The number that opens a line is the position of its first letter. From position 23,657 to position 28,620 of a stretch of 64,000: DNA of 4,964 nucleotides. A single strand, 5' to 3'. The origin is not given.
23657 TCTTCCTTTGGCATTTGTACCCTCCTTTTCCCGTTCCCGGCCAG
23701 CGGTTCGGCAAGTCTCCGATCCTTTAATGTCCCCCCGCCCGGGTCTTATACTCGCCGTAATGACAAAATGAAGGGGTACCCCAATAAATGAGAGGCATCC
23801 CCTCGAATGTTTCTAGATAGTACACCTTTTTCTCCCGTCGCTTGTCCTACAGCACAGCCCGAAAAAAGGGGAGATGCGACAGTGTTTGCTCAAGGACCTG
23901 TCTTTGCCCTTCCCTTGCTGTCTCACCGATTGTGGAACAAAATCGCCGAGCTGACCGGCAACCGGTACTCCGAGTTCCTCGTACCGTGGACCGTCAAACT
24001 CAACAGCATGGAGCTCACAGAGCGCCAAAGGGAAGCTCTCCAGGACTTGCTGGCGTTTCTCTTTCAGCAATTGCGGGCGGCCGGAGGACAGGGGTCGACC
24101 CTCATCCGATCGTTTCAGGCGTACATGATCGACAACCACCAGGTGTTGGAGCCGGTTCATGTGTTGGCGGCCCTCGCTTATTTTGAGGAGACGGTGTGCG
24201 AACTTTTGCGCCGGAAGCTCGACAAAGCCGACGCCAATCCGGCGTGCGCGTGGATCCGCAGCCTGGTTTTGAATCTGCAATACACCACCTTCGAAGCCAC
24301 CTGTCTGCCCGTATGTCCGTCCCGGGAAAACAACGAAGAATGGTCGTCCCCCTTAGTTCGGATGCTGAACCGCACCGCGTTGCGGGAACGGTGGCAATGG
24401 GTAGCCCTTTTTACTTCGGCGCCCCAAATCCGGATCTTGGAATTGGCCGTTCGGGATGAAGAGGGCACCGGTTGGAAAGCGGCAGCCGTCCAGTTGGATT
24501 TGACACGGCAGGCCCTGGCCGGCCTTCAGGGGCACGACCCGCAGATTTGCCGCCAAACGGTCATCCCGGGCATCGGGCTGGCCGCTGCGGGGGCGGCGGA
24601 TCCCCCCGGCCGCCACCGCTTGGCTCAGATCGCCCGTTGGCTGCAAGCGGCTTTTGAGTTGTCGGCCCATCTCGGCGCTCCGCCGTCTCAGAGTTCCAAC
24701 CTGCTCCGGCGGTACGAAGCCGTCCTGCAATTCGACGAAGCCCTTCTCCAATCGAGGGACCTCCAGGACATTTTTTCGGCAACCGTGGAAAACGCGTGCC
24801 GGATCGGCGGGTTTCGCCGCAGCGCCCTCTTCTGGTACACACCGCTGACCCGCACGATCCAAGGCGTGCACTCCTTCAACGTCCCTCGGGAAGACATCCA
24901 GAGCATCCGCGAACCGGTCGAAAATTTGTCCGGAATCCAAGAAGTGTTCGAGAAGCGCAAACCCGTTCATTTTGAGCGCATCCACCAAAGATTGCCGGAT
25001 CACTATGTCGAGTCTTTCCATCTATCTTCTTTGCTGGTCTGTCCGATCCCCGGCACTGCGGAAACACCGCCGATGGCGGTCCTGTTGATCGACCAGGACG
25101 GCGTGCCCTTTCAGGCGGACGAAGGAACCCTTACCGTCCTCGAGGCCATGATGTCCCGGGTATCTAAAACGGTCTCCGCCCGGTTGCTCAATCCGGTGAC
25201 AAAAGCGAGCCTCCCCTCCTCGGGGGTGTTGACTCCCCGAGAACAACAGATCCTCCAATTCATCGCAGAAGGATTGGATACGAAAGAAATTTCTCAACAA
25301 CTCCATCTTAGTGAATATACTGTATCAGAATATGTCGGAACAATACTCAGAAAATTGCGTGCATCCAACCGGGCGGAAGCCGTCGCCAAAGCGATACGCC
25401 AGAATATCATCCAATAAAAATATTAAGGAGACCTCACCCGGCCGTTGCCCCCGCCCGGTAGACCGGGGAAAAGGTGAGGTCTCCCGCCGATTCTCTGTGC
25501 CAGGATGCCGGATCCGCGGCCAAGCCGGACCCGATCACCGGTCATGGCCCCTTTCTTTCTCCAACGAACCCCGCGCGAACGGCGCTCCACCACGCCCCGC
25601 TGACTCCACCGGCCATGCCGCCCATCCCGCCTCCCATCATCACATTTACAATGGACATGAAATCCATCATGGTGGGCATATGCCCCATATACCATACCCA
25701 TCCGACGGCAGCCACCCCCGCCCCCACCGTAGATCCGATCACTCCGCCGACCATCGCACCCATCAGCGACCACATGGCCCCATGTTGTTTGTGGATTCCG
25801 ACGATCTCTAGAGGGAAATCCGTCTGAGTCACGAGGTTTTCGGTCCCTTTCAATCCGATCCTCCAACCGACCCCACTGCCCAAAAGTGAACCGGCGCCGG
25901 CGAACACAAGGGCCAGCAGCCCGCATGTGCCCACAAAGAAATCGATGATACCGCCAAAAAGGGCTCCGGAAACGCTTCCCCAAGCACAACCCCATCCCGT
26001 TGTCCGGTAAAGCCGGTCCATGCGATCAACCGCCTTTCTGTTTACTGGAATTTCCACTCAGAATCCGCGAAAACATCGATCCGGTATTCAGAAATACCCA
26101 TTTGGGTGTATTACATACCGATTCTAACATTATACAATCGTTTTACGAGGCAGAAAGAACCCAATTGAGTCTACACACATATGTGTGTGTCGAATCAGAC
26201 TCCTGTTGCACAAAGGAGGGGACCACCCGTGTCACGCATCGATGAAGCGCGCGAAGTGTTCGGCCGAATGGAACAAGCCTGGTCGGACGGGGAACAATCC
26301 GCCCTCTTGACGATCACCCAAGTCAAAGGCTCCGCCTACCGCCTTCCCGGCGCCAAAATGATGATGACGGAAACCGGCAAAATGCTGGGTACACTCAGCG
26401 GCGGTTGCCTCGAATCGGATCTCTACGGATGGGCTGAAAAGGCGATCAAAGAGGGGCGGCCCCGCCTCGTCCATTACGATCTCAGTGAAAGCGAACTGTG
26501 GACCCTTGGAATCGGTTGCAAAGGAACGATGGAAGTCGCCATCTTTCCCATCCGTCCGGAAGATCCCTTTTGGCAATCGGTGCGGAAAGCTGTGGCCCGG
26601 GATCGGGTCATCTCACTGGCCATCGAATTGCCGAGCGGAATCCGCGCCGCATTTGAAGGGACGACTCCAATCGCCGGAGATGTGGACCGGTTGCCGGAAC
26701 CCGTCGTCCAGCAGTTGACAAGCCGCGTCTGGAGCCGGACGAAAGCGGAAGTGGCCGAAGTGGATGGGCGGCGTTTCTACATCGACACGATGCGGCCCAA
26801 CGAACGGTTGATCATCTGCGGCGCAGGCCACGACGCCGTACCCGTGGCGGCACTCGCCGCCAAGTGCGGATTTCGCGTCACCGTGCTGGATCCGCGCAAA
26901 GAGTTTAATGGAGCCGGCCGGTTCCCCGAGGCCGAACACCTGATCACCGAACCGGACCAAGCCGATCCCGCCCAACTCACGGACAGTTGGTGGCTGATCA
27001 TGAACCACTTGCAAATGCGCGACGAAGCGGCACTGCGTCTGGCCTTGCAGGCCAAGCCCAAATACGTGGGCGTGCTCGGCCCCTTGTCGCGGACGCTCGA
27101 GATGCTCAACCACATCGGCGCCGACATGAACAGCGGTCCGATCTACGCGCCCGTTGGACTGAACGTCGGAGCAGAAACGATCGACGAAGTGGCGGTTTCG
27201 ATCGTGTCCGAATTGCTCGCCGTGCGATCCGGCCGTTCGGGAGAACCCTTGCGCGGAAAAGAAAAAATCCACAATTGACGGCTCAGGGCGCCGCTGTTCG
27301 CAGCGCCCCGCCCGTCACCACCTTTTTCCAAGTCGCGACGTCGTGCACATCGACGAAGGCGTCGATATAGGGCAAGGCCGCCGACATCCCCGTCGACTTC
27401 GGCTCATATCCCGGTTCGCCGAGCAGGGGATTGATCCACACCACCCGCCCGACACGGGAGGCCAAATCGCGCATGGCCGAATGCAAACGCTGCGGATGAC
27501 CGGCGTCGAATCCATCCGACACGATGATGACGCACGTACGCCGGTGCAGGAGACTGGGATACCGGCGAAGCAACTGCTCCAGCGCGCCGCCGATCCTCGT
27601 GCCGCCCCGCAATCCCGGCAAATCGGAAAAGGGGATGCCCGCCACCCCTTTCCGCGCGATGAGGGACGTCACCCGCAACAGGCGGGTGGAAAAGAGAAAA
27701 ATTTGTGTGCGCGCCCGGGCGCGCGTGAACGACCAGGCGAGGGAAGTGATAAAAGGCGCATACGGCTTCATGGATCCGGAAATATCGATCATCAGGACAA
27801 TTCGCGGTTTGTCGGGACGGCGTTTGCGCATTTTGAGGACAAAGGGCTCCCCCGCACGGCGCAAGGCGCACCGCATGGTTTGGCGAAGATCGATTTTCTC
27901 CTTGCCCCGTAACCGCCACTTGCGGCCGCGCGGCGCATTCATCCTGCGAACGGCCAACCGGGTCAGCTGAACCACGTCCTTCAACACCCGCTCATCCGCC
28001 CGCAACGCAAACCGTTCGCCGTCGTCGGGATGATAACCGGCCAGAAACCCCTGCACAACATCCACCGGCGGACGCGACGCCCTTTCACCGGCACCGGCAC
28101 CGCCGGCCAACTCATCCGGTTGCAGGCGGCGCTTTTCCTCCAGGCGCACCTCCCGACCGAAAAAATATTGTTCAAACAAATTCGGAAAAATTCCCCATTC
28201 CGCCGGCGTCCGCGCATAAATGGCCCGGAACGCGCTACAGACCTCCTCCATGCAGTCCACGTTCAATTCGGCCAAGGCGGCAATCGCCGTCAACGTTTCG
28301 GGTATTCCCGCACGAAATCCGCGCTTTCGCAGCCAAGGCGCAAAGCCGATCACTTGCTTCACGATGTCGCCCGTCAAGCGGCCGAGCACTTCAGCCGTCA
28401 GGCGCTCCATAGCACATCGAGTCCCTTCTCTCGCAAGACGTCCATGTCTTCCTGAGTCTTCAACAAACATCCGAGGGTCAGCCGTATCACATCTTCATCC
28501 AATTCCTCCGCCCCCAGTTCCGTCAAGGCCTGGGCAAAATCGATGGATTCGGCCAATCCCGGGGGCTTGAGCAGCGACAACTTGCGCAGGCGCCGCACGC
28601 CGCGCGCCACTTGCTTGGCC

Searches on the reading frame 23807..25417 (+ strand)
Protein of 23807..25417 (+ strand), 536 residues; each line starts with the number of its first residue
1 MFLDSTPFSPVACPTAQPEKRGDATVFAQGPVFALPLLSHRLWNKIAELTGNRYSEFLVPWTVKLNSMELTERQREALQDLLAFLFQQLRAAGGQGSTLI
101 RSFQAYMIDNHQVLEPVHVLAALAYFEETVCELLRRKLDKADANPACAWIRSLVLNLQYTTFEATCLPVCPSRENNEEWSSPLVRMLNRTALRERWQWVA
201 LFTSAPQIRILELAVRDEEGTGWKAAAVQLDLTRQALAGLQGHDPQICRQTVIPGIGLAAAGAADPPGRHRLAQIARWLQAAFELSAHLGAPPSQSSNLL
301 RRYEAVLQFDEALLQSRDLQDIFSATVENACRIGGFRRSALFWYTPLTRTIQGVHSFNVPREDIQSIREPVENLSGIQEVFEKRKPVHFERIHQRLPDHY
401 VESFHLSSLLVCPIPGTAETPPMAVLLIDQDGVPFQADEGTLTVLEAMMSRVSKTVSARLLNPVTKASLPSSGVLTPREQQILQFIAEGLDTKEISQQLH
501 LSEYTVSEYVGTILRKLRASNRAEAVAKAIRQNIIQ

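Call 83: search_protein_families(library=pfam, proteins=[window:23807-25417:+], max_evalue=0.00001)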
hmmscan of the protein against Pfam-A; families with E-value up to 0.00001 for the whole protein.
window:23807-25417:+ (536 aa): 2 families
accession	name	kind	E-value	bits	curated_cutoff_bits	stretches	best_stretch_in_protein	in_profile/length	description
PF00196.25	GerE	-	1e-18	67.1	23.5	1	474-528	2-56/57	Bacterial regulatory proteins, luxR family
PF01590.32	GAF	-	1.8e-07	32.2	22.4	1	318-453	1-130/133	GAF domain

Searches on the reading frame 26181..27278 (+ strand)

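Call 83: search_protein_families(library=pfam, proteins=[window:26181-27278:+], max_evalue=0.00001)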
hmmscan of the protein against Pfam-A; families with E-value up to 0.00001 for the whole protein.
window:26181-27278:+ (365 aa): 2 families
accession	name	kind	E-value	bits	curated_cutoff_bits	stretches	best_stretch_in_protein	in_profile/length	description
PF13478.12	XdhC_C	-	1.5e-28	100.3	29.7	1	210-345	1-125/125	XdhC Rossmann domain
PF02625.21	XdhC_CoxI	-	2.3e-22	79.1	24.3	1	34-100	2-68/68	XdhC and CoxI family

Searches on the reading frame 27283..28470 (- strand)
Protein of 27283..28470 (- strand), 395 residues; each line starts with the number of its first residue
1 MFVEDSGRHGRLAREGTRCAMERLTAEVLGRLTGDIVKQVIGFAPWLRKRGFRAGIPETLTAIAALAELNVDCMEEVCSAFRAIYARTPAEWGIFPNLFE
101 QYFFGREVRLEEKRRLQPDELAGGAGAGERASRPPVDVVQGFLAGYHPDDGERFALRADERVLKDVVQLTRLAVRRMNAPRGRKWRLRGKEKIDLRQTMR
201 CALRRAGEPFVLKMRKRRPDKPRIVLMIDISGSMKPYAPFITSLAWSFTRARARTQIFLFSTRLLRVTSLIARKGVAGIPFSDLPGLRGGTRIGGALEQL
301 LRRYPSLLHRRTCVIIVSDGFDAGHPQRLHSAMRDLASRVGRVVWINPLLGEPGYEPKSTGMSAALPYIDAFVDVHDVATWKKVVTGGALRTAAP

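Call 83: search_protein_families(library=pfam, proteins=[window:27283-28470:-], max_evalue=0.00001)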
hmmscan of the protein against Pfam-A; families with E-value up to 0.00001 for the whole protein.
window:27283-28470:- (395 aa): 1 family
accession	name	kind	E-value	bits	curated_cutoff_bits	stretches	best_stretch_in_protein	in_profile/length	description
PF05762.20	VWA_CoxE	-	6.1e-47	160.3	26.4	1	172-379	7-220/222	VWA domain containing CoxE-like protein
